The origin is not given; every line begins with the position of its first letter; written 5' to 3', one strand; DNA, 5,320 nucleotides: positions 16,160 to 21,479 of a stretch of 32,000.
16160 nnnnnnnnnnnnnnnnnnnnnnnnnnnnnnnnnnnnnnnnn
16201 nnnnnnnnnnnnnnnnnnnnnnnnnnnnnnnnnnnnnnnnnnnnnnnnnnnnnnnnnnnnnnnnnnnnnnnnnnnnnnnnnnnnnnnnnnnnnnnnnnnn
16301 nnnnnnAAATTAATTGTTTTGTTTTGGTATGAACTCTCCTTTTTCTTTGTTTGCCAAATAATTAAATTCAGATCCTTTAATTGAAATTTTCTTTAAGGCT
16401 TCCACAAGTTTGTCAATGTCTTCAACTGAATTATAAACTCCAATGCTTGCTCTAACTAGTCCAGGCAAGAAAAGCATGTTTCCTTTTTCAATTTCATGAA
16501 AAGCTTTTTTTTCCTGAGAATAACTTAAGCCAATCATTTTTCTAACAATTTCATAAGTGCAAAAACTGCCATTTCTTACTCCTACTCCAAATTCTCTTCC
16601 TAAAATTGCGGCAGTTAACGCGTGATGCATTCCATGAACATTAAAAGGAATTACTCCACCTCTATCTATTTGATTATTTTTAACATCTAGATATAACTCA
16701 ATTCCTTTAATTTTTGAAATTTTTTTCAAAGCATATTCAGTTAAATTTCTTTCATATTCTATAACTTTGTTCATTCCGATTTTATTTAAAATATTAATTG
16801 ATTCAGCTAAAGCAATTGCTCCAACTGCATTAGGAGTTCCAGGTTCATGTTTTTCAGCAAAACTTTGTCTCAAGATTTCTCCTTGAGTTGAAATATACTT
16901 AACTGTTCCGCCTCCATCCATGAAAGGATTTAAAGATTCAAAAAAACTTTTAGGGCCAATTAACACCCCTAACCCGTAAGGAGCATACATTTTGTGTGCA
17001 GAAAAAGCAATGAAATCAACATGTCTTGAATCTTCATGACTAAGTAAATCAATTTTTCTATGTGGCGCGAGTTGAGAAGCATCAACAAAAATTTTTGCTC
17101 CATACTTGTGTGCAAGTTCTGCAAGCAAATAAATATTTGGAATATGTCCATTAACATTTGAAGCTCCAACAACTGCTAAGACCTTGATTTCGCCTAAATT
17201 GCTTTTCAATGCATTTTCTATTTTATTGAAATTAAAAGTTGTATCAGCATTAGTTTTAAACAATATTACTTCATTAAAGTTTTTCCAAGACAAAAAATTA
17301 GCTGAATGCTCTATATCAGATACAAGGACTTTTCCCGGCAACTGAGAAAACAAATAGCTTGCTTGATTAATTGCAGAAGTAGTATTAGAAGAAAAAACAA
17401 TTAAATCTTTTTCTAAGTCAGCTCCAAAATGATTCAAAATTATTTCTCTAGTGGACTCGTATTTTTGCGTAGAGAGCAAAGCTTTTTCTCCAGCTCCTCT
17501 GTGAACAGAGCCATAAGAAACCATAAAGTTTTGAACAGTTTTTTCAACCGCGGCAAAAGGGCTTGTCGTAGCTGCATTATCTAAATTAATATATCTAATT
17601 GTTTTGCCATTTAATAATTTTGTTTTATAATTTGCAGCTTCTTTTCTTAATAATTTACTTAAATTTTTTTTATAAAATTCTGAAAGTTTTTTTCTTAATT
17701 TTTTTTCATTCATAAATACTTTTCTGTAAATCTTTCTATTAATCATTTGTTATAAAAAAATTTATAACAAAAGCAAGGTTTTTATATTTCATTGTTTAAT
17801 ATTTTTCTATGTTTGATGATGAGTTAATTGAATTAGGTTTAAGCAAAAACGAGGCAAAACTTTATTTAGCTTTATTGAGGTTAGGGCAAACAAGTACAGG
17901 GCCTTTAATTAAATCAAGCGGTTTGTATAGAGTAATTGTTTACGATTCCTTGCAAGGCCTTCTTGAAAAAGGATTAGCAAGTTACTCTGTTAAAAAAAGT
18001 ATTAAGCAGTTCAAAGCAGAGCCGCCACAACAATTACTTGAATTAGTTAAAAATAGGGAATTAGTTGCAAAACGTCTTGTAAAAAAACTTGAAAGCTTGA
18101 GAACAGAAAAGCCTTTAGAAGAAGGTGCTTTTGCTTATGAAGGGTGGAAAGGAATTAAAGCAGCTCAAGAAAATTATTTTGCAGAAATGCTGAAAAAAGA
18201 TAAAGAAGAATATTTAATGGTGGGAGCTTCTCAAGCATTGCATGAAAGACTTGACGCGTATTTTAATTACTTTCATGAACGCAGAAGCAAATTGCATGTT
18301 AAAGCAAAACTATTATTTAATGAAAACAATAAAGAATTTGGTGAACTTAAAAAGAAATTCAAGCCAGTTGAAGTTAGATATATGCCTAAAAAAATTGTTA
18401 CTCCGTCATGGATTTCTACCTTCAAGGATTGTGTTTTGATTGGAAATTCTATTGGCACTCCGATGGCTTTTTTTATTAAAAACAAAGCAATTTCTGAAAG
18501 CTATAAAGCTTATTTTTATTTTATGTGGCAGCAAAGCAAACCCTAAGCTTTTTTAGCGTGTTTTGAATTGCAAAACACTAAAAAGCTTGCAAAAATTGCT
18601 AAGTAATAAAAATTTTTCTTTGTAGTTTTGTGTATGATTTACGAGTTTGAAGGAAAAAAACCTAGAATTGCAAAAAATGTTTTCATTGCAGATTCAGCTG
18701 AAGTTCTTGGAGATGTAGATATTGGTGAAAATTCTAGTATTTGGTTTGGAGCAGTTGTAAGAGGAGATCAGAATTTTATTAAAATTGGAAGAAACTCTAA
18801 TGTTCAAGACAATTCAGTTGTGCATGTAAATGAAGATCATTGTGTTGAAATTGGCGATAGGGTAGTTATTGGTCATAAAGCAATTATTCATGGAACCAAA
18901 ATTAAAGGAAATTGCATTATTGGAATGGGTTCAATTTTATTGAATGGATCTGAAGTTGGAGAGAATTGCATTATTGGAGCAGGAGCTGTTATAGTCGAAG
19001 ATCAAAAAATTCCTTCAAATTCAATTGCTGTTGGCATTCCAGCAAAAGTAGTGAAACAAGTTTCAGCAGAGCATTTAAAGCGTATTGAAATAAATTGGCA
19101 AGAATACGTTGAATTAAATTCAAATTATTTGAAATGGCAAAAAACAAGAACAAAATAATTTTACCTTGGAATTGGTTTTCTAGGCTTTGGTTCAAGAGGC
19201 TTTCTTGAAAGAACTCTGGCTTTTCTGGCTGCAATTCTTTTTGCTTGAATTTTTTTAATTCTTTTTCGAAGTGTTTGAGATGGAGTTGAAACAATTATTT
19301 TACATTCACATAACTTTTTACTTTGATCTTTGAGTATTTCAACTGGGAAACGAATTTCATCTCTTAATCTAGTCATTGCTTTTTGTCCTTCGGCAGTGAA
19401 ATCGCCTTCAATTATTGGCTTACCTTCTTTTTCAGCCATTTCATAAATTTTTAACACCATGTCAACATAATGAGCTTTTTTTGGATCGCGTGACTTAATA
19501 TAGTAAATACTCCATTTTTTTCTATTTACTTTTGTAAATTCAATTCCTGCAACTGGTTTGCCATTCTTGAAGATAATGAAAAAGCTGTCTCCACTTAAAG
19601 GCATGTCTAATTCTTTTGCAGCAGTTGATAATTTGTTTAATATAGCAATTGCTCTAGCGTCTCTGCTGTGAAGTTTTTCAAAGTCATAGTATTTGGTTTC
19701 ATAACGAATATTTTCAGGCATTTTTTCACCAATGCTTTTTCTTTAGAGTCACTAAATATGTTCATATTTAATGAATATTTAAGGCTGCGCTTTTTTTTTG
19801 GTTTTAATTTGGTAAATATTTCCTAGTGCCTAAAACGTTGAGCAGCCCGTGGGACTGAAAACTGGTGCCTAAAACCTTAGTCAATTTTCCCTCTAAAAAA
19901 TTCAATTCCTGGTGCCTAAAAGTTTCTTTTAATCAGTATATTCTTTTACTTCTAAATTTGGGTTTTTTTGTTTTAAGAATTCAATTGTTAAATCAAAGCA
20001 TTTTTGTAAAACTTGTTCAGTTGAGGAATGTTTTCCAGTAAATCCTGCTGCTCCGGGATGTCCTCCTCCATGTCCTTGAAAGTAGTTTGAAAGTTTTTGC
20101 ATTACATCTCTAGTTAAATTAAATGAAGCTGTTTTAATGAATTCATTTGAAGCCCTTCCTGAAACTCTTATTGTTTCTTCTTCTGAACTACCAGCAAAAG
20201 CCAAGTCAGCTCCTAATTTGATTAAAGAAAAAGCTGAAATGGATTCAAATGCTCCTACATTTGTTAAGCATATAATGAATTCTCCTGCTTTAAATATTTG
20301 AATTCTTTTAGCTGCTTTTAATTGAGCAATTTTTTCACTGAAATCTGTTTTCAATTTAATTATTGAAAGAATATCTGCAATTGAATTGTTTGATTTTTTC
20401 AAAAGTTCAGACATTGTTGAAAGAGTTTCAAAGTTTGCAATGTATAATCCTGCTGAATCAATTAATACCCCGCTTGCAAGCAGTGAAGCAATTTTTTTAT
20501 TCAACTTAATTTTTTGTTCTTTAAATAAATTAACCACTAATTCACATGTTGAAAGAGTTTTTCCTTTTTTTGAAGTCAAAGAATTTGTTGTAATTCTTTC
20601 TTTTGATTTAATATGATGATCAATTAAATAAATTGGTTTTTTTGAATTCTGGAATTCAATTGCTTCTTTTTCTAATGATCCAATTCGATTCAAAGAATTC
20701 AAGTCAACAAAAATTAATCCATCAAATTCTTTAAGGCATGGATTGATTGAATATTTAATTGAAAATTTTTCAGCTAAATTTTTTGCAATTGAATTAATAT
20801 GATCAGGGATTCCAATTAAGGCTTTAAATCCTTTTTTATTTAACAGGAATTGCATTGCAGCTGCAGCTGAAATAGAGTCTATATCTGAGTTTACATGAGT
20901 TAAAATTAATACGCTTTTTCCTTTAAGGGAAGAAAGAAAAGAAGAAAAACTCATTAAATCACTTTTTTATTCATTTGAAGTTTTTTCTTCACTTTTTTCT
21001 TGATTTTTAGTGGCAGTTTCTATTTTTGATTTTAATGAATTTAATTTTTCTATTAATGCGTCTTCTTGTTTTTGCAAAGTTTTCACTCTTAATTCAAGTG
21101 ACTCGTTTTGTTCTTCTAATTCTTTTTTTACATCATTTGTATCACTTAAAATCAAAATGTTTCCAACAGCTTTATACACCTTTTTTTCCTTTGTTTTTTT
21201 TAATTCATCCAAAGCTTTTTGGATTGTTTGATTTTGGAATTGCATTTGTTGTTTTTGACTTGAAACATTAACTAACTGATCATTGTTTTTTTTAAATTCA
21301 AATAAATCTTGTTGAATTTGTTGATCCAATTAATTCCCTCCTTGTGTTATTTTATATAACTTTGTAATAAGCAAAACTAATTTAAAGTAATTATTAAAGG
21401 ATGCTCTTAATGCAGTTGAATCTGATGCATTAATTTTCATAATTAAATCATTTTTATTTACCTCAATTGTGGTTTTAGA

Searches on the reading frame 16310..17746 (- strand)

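Call 13: search_protein_families(library=pfam, proteins=[window:16310-17746:-], max_evalue=0.01)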
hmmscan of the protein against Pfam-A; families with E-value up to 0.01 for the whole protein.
window:16310-17746:- (478 aa): 3 families
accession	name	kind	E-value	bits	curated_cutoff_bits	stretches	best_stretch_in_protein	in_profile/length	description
PF00266.25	Aminotran_5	-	1.1e-76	258.6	21.5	1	53-447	1-371/371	Aminotransferase class-V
PF01212.27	Beta_elim_lyase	-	0.0016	18.3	27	1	162-288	100-219/288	Beta-eliminating lyase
PF01053.26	Cys_Met_Meta_PP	-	0.0072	15.4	27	0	117-229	72-180/381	Cys/Met metabolism PLP-dependent enzyme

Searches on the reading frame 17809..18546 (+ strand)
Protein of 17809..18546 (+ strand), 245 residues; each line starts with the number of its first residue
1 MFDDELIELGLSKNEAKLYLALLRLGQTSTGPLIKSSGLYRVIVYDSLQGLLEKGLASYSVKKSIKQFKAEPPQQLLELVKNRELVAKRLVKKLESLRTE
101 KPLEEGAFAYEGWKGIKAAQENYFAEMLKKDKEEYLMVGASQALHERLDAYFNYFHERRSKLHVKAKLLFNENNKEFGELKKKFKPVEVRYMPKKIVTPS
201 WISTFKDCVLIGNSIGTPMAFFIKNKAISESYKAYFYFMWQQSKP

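Call 13: search_protein_families(library=pfam, proteins=[window:17809-18546:+], max_evalue=0.01)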
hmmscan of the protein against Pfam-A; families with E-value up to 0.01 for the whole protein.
window:17809-18546:+ (245 aa): 1 family
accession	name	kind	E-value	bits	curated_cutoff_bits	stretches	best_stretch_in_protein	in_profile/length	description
PF01978.25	TrmB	-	2.7e-10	40.4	25.6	1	8-73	3-67/68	Sugar-specific transcriptional regulator TrmB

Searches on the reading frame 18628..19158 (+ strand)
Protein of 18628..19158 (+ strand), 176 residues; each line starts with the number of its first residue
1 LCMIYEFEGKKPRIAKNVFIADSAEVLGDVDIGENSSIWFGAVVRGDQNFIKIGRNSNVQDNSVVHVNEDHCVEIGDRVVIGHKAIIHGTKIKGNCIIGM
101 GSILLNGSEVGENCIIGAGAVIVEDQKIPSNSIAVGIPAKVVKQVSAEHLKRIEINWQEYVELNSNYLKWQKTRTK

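Call 13: search_protein_families(library=pfam, proteins=[window:18628-19158:+], max_evalue=0.01)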
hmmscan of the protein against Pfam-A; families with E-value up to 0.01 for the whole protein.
window:18628-19158:+ (176 aa): 3 families
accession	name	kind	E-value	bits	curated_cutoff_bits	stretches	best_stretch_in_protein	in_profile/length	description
PF00132.30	Hexapep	-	8.5e-22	76.3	27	2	89-122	1-34/36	Bacterial transferase hexapeptide (six repeats)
PF25084.1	LbH_EIF2B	-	2.8e-06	27.7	54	1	51-130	22-101/105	EIF2B subunit epsilon LbH domain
PF14602.12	Hexapep_2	-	4.1e-06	26.9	27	1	73-104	2-32/34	Hexapeptide repeat of succinyl-transferase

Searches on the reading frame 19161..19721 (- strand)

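Call 14: search_protein_families(library=pfam, proteins=[window:19161-19721:-], max_evalue=0.01)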
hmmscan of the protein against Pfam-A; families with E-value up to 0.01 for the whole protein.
window:19161-19721:- (186 aa): 1 family
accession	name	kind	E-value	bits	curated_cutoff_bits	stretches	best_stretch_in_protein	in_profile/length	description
PF17156.9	GAPES2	-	0.0014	18.9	27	1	11-66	117-171/204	Gammaproteobacterial periplasmic sensor domain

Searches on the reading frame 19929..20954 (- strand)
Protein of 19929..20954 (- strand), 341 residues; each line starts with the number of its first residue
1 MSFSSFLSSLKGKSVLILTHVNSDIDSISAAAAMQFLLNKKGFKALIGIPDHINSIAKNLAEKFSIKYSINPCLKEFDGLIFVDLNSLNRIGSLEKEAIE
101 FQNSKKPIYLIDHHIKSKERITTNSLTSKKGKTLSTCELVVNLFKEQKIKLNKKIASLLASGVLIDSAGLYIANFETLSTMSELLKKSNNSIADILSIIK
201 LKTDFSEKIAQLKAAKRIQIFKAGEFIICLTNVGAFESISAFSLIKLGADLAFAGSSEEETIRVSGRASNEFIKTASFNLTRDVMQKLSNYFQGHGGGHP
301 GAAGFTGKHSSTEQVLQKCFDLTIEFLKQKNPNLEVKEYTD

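Call 14: search_protein_families(library=pfam, proteins=[window:19929-20954:-], max_evalue=0.01)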
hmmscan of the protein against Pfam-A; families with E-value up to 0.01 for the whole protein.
window:19929-20954:- (341 aa): 2 families
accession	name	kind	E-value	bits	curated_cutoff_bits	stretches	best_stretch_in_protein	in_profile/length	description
PF01368.27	DHH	-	2e-16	60.8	28.1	1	15-163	2-125/125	DHH family, N-terminal domain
PF02272.25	DHHA1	-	1.2e-07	32.6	25.9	1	252-321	35-94/102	DHHA1 domain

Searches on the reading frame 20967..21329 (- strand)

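Call 55: search_protein_families(library=pfam, proteins=[window:20967-21329:-], max_evalue=0.0001)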
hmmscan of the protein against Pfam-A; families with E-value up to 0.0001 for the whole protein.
window:20967-21329:- (120 aa): 1 family
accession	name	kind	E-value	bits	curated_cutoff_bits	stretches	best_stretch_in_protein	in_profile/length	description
PF01920.25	Prefoldin_2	-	2.1e-16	60.2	27.6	1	6-107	1-103/106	Prefoldin subunit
